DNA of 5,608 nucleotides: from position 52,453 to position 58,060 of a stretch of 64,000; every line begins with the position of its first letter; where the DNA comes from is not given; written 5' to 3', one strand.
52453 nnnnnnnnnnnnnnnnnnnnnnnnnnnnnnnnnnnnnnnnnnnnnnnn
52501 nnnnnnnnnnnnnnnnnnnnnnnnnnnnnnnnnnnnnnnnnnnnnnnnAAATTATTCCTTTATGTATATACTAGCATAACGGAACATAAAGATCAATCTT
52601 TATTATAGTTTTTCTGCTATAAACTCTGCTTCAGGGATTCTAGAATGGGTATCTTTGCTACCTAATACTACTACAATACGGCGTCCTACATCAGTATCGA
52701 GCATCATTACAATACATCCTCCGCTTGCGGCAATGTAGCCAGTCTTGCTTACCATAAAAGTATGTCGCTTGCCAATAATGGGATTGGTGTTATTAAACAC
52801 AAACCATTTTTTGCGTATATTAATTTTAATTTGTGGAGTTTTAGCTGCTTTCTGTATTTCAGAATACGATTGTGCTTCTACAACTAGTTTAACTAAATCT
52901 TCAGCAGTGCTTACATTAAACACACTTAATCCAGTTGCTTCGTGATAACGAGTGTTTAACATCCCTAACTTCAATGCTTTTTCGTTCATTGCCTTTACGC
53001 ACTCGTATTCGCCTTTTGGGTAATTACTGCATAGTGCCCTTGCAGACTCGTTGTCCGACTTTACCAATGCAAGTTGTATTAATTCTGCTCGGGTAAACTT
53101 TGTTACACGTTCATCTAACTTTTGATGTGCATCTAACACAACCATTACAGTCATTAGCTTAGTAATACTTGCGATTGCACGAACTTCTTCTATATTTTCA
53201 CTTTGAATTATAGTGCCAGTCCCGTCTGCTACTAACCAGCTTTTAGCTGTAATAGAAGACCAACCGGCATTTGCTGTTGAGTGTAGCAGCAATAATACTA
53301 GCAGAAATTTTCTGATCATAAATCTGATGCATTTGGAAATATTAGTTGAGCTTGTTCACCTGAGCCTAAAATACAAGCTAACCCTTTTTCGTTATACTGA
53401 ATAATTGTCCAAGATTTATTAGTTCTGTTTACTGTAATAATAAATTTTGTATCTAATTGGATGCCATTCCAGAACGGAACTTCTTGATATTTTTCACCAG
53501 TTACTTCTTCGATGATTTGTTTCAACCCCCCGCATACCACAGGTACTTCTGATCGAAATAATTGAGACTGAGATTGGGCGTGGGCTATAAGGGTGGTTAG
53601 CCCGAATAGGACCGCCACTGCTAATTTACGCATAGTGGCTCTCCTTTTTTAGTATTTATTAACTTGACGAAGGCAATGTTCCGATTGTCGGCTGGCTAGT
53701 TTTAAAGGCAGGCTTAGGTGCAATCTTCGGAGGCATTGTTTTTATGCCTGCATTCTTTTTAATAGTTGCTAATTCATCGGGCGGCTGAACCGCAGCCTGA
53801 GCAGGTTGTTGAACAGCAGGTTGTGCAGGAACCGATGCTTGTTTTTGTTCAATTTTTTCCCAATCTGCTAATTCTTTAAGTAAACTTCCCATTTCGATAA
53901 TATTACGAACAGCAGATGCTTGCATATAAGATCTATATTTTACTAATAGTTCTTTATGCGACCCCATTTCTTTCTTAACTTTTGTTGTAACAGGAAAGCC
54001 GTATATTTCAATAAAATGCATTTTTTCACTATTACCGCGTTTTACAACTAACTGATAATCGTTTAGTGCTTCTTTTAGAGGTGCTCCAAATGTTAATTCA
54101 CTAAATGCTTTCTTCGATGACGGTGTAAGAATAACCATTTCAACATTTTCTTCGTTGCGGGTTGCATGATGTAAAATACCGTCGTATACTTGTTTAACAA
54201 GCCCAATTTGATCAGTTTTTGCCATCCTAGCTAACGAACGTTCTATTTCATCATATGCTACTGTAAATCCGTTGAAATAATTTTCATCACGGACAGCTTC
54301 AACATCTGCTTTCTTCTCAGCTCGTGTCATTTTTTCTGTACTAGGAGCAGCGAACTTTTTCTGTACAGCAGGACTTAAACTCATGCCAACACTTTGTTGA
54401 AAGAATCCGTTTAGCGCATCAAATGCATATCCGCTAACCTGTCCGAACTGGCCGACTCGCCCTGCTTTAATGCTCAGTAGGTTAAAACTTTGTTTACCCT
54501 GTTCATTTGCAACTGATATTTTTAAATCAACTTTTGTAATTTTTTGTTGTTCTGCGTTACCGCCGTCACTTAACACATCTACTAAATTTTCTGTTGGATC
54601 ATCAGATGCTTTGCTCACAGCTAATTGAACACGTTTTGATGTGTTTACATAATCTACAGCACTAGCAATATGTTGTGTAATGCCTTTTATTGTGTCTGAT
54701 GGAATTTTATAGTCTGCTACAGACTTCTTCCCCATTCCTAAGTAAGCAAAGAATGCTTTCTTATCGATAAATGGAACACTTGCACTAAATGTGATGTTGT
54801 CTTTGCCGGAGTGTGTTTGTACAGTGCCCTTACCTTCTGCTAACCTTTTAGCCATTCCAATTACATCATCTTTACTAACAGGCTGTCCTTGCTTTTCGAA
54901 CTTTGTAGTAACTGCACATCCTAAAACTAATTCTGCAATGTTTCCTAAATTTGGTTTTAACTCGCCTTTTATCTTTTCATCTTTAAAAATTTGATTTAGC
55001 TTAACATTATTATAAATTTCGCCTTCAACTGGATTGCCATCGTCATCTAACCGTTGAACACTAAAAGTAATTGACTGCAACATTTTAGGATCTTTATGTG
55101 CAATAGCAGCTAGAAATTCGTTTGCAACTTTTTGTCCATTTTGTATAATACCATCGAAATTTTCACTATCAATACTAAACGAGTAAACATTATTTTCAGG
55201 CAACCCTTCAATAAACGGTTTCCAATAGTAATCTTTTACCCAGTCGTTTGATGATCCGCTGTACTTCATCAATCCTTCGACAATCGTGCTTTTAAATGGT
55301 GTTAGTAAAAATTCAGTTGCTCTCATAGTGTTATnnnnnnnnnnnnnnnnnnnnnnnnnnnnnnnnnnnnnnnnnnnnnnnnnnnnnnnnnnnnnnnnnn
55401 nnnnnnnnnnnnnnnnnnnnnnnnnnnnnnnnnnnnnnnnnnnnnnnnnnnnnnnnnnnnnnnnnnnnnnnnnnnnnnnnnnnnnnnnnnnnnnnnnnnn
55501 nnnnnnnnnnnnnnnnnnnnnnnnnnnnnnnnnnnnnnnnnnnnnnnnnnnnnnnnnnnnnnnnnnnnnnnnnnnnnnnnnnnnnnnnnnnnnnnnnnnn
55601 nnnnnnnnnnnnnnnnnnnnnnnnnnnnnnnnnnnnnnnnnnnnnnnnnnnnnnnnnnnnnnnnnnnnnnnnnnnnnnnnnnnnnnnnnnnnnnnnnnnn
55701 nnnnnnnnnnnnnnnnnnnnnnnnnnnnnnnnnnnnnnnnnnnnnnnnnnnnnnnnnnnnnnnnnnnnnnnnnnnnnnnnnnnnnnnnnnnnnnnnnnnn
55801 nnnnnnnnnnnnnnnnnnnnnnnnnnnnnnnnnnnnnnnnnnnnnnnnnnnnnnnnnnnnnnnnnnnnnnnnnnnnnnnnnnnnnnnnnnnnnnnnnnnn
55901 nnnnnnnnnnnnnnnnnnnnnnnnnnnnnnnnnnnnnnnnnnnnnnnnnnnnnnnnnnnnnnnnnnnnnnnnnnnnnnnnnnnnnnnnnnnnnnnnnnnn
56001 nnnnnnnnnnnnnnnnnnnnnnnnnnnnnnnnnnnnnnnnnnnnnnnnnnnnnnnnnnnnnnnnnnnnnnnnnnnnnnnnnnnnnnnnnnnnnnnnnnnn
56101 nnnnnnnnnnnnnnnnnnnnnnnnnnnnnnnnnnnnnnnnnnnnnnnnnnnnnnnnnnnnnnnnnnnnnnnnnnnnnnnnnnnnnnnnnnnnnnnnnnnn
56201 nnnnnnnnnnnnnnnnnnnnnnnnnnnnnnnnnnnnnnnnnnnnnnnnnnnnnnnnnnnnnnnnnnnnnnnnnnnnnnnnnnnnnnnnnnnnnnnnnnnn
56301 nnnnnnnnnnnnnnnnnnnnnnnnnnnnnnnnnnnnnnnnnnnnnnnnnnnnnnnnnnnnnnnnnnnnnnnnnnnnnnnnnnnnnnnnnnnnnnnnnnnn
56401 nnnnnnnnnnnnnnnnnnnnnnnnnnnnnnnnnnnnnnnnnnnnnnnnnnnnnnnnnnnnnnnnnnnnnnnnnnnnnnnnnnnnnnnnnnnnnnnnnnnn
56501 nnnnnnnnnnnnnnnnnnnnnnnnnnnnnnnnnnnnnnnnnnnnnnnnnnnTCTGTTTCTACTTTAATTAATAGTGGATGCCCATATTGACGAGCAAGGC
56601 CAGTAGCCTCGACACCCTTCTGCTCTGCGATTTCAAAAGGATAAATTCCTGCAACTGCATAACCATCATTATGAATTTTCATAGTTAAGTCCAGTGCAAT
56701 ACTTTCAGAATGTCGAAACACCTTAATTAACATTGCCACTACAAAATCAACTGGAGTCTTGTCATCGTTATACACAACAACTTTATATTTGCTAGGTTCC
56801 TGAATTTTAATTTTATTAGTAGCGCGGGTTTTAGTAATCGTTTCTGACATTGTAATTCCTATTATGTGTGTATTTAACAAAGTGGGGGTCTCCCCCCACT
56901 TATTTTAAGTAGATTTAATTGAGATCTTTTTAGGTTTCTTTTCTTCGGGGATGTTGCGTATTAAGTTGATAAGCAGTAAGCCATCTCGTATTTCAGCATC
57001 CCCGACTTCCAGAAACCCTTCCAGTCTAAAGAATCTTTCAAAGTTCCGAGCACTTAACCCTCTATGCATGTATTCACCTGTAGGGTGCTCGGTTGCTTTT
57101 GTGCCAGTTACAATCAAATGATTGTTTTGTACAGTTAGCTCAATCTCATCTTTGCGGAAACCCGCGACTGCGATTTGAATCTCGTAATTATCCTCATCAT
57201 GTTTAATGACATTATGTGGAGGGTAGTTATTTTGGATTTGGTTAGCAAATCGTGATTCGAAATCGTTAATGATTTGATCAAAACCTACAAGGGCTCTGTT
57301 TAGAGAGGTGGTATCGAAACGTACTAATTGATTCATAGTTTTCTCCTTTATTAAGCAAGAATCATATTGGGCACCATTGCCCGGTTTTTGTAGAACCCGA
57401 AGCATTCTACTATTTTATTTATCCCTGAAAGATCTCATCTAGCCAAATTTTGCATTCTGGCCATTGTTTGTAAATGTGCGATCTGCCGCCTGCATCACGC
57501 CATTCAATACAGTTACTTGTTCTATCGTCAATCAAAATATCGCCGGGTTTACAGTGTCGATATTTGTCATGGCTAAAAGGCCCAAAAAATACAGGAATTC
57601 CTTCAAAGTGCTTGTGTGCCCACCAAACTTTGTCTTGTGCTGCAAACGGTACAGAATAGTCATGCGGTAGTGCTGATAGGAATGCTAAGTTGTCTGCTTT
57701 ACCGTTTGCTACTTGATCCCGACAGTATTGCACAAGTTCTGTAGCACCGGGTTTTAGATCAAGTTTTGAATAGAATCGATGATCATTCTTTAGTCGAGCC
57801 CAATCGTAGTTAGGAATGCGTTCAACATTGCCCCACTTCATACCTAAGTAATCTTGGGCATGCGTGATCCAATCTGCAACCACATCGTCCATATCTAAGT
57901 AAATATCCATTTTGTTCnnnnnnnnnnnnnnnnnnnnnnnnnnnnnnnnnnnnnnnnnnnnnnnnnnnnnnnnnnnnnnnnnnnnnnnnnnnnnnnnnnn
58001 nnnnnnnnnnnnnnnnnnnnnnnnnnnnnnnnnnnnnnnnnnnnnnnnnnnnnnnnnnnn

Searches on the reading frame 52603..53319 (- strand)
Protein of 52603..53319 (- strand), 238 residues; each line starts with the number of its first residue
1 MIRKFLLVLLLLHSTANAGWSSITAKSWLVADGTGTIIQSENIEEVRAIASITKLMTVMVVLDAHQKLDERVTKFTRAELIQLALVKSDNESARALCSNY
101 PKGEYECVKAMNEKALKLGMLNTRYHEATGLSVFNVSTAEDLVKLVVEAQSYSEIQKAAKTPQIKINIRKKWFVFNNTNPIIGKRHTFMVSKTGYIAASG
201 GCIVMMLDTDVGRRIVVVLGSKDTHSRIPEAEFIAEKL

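Call 24: search_protein_families(library=pfam, proteins=[window:52603-53319:-], max_evalue=0.001)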
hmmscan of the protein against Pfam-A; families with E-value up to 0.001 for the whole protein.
window:52603-53319:- (238 aa): 1 family
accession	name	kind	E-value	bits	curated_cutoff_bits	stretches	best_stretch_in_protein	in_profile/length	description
PF00768.25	Peptidase_S11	-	1.3e-39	136.5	27.6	2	73-222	88-238/239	D-alanyl-D-alanine carboxypeptidase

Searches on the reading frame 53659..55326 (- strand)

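Call 8: search_protein_families(library=phrogs, proteins=[window:53659-55326:-], max_evalue=0.001)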
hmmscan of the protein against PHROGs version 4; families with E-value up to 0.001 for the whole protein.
window:53659-55326:- (555 aa): 1 family
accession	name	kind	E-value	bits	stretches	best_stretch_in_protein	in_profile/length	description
phrog_3560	-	unknown function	1e-12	48.6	1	120-408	91-359/433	-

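Call 24: search_protein_families(library=pfam, proteins=[window:53659-55326:-], max_evalue=0.001)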
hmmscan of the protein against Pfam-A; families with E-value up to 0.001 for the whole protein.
window:53659-55326:- (555 aa): 0 families

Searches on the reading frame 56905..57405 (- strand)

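Call 24: search_protein_families(library=pfam, proteins=[window:56905-57405:-], max_evalue=0.001)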
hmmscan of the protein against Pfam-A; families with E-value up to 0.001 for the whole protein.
window:56905-57405:- (166 aa): 1 family
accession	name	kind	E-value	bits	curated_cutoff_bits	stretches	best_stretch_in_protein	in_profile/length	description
PF00011.27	HSP20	-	5.3e-18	65.4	20.8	1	67-164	2-102/102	Hsp20/alpha crystallin family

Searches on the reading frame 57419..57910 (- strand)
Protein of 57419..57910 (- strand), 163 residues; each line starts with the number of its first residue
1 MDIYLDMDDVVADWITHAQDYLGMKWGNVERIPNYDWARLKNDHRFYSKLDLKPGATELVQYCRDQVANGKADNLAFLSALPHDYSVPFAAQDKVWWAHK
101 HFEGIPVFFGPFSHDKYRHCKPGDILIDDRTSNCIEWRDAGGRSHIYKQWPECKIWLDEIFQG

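Call 24: search_protein_families(library=pfam, proteins=[window:57419-57910:-], max_evalue=0.001)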
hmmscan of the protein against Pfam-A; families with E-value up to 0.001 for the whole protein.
window:57419-57910:- (163 aa): 1 family
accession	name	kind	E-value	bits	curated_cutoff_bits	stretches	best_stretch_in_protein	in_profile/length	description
PF06941.18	NT5C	-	5e-07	30.2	24.8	1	3-138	4-144/180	5' nucleotidase, deoxy (Pyrimidine), cytosolic type C protein (NT5C)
